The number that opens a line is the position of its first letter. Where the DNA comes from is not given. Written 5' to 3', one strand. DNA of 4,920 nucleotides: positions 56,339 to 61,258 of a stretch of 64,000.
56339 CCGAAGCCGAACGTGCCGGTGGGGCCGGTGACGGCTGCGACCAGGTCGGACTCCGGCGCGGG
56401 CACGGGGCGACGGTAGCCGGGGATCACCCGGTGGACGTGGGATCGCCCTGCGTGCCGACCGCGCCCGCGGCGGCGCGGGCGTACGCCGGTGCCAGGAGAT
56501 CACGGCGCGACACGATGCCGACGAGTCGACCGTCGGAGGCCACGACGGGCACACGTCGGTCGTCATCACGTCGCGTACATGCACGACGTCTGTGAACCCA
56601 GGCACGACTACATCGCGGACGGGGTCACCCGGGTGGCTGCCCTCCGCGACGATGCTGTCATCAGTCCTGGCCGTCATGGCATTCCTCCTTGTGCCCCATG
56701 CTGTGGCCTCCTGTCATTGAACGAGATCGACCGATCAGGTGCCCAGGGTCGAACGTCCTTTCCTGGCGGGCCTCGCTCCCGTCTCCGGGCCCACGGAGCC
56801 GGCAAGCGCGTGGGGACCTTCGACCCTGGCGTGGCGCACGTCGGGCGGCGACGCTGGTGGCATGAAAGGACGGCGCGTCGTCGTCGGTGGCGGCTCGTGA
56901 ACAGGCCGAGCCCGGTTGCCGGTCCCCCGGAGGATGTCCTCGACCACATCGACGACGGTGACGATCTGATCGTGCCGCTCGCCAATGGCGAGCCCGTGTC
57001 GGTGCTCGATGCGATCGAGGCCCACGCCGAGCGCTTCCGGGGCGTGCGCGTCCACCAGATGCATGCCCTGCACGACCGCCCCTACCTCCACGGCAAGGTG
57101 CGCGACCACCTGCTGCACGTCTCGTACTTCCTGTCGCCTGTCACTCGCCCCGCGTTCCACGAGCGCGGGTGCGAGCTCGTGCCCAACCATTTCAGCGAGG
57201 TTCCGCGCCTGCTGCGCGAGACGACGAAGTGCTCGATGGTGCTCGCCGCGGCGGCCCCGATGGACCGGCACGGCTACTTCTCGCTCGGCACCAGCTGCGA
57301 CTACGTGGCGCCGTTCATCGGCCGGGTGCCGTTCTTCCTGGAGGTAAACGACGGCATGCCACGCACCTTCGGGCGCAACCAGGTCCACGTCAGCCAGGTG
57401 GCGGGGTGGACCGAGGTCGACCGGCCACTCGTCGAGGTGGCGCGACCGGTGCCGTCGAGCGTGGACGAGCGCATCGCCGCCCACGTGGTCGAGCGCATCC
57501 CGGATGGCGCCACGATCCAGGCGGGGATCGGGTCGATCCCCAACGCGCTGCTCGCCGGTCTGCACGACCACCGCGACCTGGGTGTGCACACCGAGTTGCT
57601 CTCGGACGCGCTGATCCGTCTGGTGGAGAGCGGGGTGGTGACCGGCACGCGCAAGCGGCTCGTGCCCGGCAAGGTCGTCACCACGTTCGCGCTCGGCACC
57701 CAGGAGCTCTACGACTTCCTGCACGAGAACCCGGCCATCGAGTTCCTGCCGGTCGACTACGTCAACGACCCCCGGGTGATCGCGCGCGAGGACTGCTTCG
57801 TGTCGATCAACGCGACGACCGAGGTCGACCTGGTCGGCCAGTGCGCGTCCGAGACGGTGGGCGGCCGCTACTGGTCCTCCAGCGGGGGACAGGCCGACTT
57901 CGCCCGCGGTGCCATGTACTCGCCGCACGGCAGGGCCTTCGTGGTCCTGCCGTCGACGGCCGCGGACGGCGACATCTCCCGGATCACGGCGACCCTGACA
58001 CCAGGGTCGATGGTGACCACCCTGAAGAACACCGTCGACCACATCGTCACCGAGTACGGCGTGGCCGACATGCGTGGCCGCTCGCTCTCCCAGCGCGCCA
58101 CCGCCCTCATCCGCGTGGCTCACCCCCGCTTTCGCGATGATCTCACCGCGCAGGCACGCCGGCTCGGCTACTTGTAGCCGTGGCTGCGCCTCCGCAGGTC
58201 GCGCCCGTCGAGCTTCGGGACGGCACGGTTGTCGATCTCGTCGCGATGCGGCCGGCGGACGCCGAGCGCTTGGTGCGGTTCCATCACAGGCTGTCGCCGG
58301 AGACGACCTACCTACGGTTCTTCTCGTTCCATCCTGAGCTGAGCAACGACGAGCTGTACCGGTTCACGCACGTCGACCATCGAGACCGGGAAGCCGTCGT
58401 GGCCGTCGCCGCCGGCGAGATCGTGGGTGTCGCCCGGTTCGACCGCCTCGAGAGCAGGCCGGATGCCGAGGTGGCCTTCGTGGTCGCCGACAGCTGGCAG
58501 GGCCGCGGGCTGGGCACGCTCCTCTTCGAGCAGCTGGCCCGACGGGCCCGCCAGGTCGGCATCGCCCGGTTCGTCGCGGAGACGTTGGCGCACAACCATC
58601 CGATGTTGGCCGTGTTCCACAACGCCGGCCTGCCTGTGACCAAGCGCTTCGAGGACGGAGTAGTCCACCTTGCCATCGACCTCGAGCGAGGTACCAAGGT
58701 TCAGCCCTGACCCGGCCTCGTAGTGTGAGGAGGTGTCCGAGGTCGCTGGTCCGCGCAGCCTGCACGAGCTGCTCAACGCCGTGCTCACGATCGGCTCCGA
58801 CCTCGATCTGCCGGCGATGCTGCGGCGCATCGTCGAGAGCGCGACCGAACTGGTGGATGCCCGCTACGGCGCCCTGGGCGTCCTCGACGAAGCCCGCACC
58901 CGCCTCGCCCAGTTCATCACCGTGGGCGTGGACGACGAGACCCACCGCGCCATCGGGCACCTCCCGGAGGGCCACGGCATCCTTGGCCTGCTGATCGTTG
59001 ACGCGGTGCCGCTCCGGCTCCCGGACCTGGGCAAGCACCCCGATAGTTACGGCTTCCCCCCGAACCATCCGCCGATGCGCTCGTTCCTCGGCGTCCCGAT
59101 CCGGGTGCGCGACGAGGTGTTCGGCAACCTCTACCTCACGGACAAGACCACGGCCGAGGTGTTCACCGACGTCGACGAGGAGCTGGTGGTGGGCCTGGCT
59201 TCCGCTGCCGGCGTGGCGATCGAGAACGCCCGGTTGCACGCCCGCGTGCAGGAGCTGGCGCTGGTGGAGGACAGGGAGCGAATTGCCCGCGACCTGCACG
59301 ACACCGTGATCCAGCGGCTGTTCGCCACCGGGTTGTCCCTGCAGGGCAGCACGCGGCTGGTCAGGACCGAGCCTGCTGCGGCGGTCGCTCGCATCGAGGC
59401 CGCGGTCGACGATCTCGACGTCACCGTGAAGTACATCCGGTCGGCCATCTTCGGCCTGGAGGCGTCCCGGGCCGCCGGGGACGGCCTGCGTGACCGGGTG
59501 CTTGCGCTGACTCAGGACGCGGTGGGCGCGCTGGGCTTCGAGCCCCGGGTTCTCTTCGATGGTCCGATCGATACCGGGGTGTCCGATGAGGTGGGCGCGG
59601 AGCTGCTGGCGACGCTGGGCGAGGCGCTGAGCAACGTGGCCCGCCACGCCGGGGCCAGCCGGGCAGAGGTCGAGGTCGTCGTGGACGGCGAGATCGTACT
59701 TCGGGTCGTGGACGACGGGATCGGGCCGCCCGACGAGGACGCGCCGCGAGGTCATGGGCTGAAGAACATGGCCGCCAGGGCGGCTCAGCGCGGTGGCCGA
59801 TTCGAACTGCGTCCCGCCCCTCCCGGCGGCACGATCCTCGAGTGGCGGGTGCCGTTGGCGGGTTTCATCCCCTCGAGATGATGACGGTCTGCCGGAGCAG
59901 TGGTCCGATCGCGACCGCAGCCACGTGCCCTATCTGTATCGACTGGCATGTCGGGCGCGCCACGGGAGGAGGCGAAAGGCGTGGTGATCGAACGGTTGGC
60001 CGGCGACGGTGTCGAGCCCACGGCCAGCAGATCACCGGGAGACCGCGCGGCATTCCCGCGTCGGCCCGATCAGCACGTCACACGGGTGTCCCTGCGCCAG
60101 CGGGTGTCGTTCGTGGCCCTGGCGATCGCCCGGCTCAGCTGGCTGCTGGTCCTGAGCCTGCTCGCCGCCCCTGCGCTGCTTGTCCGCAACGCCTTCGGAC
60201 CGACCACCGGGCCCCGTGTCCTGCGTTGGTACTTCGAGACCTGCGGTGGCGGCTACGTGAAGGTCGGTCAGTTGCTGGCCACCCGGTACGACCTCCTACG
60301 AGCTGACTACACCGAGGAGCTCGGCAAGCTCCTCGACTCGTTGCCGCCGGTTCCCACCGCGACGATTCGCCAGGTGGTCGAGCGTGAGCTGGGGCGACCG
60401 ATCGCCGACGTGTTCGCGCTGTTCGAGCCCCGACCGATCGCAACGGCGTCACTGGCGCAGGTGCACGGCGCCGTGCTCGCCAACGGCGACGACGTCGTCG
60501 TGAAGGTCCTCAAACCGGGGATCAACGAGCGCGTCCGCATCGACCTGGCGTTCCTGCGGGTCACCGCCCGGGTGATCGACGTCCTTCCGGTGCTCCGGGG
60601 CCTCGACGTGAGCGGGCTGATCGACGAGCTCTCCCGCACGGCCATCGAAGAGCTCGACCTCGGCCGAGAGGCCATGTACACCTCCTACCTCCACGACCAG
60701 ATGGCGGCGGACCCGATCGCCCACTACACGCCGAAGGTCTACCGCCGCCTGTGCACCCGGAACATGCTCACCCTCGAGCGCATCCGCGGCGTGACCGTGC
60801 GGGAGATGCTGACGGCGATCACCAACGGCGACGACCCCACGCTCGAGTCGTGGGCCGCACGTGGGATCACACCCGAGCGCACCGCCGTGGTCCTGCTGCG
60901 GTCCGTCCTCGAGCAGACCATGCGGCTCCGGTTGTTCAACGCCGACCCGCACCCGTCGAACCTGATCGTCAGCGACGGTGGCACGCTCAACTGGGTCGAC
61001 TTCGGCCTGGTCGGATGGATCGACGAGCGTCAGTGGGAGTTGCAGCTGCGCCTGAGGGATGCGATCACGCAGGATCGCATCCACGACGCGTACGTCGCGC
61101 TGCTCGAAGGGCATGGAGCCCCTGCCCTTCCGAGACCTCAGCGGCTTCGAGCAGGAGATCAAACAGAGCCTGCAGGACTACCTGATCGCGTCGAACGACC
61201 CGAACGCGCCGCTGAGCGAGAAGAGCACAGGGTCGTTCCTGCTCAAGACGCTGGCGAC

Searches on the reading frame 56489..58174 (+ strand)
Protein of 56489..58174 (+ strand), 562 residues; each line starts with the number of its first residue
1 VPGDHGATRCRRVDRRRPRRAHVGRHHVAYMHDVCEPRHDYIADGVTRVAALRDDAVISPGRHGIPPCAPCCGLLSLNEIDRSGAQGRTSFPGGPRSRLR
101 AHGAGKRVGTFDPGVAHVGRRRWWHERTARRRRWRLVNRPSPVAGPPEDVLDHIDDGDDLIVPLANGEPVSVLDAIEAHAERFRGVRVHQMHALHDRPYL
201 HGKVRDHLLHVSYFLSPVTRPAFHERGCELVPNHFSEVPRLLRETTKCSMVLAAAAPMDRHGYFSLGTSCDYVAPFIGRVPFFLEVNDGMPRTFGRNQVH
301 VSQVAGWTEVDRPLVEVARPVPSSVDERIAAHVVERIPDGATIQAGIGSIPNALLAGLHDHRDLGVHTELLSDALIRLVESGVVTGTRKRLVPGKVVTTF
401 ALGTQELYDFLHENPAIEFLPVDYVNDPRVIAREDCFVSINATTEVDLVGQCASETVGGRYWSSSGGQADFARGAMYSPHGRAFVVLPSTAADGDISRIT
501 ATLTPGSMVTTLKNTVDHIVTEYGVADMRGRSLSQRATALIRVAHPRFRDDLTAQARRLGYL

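Call 81: search_protein_families(library=pfam, proteins=[window:56489-58174:+], max_evalue=0.00001)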
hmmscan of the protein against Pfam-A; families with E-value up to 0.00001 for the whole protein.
window:56489-58174:+ (562 aa): 1 family
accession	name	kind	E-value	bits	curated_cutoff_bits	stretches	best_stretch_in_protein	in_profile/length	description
PF13336.12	AcetylCoA_hyd_C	-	4.5e-60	202.5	23.7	1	403-556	1-154/154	Acetyl-CoA hydrolase/transferase C-terminal domain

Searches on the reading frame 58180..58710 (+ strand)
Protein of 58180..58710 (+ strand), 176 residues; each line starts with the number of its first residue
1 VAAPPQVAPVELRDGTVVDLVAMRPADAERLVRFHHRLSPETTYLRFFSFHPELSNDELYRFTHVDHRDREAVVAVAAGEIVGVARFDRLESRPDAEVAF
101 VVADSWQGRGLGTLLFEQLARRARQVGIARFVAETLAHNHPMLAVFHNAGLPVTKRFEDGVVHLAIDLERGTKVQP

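Call 3: search_protein_families(library=pfam, proteins=[window:58180-58710:+], max_evalue=1)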
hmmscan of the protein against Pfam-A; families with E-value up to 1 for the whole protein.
window:58180-58710:+ (176 aa): 8 families
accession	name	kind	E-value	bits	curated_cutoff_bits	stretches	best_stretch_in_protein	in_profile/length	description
PF00583.31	Acetyltransf_1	-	1.3e-13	51.7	20.7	1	49-150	14-115/116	Acetyltransferase (GNAT) family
PF13302.13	Acetyltransf_3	-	1.2e-11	45.9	25.4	1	20-151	4-137/138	Acetyltransferase (GNAT) domain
PF13508.13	Acetyltransf_7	-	3.1e-07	31.1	27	1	71-135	4-66/84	Acetyltransferase (GNAT) domain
PF13673.13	Acetyltransf_10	-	1.7e-06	28.5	23.6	1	49-129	12-86/128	Acetyltransferase (GNAT) domain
PF08445.16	FR47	-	0.0061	17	22.1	1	99-148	26-74/86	FR47-like protein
PF13523.12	Acetyltransf_8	-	0.011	15.8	27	1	95-157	79-143/145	Acetyltransferase (GNAT) domain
PF09924.15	LPG_synthase_C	-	0.02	14.4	27.5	1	60-132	170-242/298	Phosphatidylglycerol lysyltransferase, C-terminal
PF13420.13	Acetyltransf_4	-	0.11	12.9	24.3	1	22-158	3-141/155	Acetyltransferase (GNAT) domain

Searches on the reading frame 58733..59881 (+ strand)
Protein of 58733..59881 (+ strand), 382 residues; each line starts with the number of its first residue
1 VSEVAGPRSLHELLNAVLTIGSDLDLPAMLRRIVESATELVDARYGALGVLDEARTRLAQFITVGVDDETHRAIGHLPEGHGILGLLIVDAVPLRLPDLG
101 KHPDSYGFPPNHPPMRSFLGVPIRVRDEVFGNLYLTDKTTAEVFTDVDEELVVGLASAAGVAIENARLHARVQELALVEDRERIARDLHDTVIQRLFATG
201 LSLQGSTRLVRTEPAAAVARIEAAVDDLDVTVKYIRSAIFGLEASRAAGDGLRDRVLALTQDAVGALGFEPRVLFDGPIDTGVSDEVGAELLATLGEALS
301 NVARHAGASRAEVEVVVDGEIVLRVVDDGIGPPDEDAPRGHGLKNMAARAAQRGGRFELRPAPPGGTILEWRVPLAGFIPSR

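Call 3: search_protein_families(library=pfam, proteins=[window:58733-59881:+], max_evalue=1)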
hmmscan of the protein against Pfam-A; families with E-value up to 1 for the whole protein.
window:58733-59881:+ (382 aa): 7 families
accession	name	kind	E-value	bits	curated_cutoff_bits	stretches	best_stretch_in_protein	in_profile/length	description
PF13185.12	GAF_2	-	2.1e-18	67.3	28.6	1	24-164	2-136/136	GAF domain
PF01590.32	GAF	-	5.4e-15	56.5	22.4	1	25-163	1-133/133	GAF domain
PF07730.19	HisKA_3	-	1.9e-11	44.7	24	1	181-243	2-64/68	Histidine kinase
PF02518.31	HATPase_c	-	5.2e-10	40.2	26.4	1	292-376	7-110/111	Histidine kinase-, DNA gyrase B-, and HSP90-like ATPase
PF13492.12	GAF_3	-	2.9e-06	28.2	27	1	114-165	79-129/129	GAF domain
PF13581.12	HATPase_c_2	-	2.6e-05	24.7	27.4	1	282-355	23-99/127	Histidine kinase-like ATPase domain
PF06431.17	Polyoma_lg_T_C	-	0.012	15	22.4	1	273-347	158-231/417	Polyomavirus large T antigen C-terminus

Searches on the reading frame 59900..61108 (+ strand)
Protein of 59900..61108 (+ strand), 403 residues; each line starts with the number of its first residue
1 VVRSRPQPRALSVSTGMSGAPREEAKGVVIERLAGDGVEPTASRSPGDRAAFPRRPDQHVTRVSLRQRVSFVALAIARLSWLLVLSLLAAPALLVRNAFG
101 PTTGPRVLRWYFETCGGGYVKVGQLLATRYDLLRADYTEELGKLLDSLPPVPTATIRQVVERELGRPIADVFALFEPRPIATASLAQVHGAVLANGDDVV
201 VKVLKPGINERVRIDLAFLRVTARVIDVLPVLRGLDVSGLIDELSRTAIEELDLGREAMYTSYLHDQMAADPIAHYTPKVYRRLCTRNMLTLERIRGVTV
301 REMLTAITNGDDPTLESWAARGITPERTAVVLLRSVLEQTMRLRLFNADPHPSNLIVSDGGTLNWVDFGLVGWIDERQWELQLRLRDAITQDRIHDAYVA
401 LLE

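Call 81: search_protein_families(library=pfam, proteins=[window:59900-61108:+], max_evalue=0.00001)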
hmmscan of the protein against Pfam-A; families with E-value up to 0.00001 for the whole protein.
window:59900-61108:+ (403 aa): 1 family
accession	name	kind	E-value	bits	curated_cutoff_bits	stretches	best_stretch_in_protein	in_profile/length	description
PF03109.22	ABC1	-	1.3e-54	185.4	22.9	1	143-379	1-222/244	ABC1 atypical kinase-like domain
